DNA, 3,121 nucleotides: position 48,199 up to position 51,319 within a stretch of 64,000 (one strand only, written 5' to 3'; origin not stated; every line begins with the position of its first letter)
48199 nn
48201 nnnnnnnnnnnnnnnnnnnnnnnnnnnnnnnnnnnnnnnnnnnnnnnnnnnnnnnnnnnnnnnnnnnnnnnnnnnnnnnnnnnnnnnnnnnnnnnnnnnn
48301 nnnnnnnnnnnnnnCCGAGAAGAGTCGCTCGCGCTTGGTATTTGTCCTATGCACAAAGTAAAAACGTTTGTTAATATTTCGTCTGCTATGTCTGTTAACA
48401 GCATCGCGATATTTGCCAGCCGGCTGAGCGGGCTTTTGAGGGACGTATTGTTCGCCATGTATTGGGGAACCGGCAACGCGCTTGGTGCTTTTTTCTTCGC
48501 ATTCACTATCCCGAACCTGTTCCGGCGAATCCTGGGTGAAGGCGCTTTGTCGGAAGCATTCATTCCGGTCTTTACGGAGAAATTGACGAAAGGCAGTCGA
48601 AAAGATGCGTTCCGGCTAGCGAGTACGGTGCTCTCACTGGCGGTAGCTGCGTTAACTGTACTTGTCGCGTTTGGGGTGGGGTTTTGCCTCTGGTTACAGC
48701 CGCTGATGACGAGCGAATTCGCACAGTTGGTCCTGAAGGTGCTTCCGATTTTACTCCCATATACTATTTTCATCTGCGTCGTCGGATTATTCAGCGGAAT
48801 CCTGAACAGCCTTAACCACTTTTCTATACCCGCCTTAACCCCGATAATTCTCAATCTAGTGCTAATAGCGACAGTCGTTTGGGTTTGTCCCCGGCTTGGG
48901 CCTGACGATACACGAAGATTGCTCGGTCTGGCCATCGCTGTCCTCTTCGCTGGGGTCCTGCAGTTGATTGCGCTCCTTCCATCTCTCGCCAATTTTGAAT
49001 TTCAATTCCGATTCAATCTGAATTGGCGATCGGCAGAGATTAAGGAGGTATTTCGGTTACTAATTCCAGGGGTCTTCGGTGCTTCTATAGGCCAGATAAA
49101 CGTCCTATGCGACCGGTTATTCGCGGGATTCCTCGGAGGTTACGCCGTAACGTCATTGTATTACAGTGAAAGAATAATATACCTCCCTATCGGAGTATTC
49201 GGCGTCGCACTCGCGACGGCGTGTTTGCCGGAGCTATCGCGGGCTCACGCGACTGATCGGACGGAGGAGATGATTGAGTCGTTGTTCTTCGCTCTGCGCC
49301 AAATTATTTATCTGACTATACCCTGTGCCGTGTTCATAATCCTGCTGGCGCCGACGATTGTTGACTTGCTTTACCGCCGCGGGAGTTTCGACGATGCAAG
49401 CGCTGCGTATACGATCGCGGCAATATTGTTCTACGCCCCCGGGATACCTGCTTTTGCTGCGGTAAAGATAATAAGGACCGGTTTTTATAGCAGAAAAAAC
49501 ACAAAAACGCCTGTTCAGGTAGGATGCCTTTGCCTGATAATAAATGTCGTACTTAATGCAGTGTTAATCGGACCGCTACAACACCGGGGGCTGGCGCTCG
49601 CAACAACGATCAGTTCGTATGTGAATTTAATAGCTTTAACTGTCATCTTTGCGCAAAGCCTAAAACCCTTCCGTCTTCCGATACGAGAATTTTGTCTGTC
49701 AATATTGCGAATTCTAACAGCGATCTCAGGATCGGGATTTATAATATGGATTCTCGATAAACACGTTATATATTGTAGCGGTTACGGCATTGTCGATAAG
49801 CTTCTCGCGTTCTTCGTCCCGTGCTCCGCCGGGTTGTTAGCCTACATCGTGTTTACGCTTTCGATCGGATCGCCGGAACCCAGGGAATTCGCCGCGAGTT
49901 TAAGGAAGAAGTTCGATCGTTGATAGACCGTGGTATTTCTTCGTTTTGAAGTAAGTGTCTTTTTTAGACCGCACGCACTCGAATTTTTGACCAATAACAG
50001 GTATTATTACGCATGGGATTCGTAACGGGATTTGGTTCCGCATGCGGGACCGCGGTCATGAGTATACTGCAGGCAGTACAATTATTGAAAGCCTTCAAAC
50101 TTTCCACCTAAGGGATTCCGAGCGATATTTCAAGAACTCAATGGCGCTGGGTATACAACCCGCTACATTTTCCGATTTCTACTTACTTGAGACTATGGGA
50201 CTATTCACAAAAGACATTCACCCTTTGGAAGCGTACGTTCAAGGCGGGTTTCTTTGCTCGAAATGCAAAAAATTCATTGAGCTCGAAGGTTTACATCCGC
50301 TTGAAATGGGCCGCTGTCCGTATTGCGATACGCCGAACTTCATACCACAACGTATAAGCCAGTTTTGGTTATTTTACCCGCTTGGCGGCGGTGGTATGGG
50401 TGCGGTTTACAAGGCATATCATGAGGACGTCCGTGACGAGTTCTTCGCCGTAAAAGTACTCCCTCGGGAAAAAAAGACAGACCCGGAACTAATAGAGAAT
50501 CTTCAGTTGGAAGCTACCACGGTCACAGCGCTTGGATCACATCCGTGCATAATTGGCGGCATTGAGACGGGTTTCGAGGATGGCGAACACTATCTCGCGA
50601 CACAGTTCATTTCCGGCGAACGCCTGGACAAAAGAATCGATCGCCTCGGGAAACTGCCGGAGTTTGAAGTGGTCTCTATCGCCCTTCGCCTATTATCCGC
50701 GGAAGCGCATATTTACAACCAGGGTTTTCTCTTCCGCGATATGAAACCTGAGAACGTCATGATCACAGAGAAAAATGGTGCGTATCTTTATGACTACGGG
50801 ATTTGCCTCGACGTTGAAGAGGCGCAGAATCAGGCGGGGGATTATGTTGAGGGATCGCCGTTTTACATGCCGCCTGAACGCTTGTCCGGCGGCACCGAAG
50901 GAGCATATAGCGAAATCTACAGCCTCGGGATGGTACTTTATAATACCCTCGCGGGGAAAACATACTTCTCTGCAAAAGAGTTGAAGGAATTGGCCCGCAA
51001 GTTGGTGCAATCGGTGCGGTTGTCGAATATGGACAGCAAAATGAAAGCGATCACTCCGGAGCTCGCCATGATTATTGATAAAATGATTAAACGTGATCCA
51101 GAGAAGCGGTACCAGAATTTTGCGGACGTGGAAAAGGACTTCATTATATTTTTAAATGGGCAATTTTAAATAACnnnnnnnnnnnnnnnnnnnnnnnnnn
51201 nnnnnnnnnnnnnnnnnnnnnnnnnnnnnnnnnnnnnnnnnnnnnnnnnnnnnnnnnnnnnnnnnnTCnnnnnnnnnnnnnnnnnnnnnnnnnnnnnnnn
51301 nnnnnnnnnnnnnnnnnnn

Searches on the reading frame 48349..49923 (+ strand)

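Call 36: search_protein_families(library=pfam, proteins=[window:48349-49923:+], max_evalue=0.01)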
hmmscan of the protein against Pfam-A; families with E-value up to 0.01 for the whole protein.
window:48349-49923:+ (524 aa): 4 families
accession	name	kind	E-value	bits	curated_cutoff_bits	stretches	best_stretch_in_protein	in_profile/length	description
PF03023.19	MurJ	-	5.5e-101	338.8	27.4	1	36-468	2-432/451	Lipid II flippase MurJ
PF01554.23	MatE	-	2.5e-10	40.7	24.9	1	254-404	15-160/161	MatE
PF13440.11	Polysacc_synt_3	-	5.1e-06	26.4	23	1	212-342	155-284/293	Polysaccharide biosynthesis protein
PF18948.5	DUF5692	-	0.0014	18.3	27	1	329-407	201-276/304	Family of unknown function (DUF5692)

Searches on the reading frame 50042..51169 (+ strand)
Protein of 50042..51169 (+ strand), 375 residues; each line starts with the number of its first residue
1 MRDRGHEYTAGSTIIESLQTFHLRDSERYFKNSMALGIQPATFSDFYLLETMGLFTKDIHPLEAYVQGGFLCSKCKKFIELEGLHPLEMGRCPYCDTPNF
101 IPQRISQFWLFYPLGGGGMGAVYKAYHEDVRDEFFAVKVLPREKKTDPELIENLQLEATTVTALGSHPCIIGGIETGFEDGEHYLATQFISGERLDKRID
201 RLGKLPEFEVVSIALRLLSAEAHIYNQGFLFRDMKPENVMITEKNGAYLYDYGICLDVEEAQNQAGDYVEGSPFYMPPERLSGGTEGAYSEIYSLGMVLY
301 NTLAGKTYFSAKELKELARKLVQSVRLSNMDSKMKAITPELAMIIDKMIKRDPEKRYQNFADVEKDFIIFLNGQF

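Call 36: search_protein_families(library=pfam, proteins=[window:50042-51169:+], max_evalue=0.01)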
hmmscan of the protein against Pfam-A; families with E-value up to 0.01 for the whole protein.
window:50042-51169:+ (375 aa): 3 families
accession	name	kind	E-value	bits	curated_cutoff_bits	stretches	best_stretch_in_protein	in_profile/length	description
PF00069.31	Pkinase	-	3.5e-41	141.8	31.7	1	114-358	7-253/263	Protein kinase domain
PF07714.23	PK_Tyr_Ser-Thr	-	2.3e-20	73.5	23.1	1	114-363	7-254/258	Protein tyrosine and serine/threonine kinase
PF03109.22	ABC1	-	0.0001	22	22.9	1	182-263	142-222/244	ABC1 atypical kinase-like domain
